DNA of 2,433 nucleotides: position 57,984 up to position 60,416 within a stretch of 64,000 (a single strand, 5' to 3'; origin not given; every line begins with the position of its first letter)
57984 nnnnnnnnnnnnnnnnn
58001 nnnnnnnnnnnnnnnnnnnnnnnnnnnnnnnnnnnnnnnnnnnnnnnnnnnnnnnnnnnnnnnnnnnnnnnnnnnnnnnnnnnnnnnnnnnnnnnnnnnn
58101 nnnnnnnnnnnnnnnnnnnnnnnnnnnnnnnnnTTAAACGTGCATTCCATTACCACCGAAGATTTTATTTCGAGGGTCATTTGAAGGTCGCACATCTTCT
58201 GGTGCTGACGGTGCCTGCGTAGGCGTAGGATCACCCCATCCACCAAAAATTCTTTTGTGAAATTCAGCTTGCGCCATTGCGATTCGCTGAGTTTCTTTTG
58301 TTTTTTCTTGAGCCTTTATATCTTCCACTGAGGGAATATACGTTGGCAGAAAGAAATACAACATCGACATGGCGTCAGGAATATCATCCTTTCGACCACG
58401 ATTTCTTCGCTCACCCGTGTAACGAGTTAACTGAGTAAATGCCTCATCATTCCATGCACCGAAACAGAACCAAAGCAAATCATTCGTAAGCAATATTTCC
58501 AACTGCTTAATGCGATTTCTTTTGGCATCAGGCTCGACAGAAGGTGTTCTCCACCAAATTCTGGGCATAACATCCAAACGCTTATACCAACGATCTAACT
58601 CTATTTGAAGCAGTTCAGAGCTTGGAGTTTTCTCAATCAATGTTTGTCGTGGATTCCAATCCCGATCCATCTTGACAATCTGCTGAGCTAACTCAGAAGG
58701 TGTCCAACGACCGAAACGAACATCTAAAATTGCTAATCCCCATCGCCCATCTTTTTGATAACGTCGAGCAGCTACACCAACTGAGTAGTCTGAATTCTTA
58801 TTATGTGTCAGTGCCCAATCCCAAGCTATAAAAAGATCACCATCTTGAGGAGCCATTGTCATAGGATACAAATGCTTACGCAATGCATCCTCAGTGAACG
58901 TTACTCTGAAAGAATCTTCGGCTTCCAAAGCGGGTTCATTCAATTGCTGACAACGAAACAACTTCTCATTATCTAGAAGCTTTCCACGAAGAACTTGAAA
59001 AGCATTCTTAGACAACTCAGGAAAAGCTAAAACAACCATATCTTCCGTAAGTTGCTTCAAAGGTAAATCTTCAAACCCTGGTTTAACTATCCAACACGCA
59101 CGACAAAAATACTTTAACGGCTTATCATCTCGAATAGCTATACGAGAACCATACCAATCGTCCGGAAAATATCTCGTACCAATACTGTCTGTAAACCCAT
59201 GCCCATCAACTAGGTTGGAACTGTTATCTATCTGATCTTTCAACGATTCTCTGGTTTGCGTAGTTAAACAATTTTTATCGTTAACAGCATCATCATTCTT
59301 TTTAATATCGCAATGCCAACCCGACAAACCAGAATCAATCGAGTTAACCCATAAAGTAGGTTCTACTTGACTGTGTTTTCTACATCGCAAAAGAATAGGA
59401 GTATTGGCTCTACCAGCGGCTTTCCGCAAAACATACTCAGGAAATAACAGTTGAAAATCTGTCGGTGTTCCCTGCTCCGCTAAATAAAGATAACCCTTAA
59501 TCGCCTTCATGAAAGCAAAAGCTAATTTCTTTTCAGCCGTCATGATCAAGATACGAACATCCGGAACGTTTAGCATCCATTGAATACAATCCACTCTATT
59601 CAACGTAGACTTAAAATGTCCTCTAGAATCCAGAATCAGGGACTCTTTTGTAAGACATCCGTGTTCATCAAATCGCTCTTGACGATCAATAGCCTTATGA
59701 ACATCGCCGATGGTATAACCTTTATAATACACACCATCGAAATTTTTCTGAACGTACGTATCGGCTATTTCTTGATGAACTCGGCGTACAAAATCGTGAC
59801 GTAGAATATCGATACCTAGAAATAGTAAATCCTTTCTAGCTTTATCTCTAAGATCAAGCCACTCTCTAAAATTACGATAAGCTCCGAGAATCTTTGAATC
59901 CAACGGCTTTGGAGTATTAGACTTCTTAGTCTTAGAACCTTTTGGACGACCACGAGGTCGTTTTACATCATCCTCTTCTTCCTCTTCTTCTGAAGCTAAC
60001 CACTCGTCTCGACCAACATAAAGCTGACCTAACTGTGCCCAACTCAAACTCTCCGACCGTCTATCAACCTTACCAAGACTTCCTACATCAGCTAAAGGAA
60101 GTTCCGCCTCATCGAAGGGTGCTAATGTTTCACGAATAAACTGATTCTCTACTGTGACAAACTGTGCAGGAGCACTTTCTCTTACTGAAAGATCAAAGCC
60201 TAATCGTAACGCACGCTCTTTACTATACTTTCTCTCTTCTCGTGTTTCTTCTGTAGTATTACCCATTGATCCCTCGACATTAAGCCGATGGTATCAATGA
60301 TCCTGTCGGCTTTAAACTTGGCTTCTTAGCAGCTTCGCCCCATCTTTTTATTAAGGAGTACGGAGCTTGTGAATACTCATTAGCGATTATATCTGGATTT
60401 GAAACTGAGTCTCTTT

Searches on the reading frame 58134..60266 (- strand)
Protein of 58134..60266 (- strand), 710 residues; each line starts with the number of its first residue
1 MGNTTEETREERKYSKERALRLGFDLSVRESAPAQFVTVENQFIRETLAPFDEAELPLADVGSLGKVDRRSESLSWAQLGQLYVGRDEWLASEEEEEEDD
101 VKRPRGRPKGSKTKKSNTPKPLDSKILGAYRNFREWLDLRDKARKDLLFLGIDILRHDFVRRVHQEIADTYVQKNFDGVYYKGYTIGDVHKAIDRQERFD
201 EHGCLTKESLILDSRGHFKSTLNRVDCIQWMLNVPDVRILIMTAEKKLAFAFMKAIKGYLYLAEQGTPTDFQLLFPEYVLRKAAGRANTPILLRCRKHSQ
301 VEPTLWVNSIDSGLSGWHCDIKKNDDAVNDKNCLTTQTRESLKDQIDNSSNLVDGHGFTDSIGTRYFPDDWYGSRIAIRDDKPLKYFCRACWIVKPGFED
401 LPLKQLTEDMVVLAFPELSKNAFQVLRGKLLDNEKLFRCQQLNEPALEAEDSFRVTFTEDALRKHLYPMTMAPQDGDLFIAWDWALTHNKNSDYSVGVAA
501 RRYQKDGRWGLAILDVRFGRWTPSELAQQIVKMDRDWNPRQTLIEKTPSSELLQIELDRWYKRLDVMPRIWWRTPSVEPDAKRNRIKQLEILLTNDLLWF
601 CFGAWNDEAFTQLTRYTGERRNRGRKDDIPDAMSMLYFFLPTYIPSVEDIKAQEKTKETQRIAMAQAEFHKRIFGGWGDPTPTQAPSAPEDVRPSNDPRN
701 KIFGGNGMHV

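Call 10: search_protein_families(library=phrogs, proteins=[window:58134-60266:-], max_evalue=0.001)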
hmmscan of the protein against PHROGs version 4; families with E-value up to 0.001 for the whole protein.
window:58134-60266:- (710 aa): 3 families
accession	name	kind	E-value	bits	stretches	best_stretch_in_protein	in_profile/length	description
phrog_38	-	head and packaging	1.6e-39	137.2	1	123-655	266-718/760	terminase large subunit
phrog_979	-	head and packaging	2e-08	34.4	1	471-654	429-615/642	terminase large subunit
phrog_5573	-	head and packaging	2.4e-07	31.4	1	401-636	15-230/250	terminase large subunit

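Call 33: search_dna_similar(query=window:58134-60266:-, collection=phages, mode=protein, max_evalue=1e-10, max_rows=15)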
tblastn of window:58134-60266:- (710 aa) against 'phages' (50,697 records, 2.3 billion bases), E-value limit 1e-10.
Records with a match: 56; places in all: 56; records where one place covers at least 80% of the query: 0.
Best place of each record, by identity: <60% 56.
By first word of the organism name: Vibrio 26; Pseudomonas 15; phage 6; Klebsiella 3; Salinivibrio 2; Citrobacter 2; Tunturiibacter 1; Erwinia 1.
By host as written in the record: - 23; Vibrio crassostreae 7; Pseudomonas aeruginosa 5; Salinivibrio costicola 2; Citrobacter sp. TM1552 2; Vibrio harveyi 2; Pseudomonas aeruginosa PAO1 2; Klebsiella pneumoniae 2; and 11 more.
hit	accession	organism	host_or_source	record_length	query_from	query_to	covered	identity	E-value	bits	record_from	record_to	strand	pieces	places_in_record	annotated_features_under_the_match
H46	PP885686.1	Tunturiibacter phage Tunturi_3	Tunturiibacter psychrotolerans X5P2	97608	210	703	70%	25.4%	8e-26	120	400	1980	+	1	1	terminase large subunit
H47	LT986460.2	Pseudomonas phage GP100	-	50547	183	634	64%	23.2%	2e-12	77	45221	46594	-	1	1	Phage terminase, large subunit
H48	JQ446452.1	Salinivibrio phage CW02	Salinivibrio costicola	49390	183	586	57%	24.1%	2e-18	97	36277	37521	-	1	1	DNA packaging enzyme (terminase)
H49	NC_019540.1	Salinivibrio phage CW02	Salinivibrio costicola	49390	183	586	57%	24.1%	2e-18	97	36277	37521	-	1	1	DNA packaging enzyme (terminase)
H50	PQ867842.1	phage T5S1-k141_444551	Crassostrea hongkongensis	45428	187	605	59%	22.3%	5e-13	79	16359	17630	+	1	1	terminase large subunit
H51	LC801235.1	Pseudomonas phage PP21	Pseudomonas aeruginosa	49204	183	586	57%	23.0%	4e-14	82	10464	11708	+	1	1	hypothetical protein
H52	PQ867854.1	phage T4S1-k141_776450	Crassostrea hongkongensis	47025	183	553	52%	24.6%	6e-14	82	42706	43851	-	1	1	terminase large subunit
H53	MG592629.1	Vibrio phage 1.264.O._10N.286.51.F2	Vibrio splendidus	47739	183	563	54%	23.8%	2e-13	80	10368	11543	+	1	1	terminase large subunit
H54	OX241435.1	Vibrio phage 464E53-1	Seawater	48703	183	563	54%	23.6%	3e-13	80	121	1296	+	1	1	terminase large subunit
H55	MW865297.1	Vibrio phage PS32B.2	Vibrio crassostreae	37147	183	563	54%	23.6%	5e-13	79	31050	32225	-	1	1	hypothetical protein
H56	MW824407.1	Vibrio phage PS32B.1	Vibrio crassostreae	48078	183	563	54%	23.6%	5e-13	79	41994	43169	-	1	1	hypothetical protein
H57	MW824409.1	Vibrio phage PS32B.6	Vibrio crassostreae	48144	183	563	54%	23.6%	5e-13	79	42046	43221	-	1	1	hypothetical protein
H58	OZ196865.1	Vibrio phage PS32B-12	Seawater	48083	183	563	54%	23.6%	5e-13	79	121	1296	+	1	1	hypothetical protein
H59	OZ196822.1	Vibrio phage PS32B-4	Seawater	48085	183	563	54%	23.6%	5e-13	79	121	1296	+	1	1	hypothetical protein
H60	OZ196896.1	Vibrio phage PS32B-9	Seawater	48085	183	563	54%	23.6%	5e-13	79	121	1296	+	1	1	hypothetical protein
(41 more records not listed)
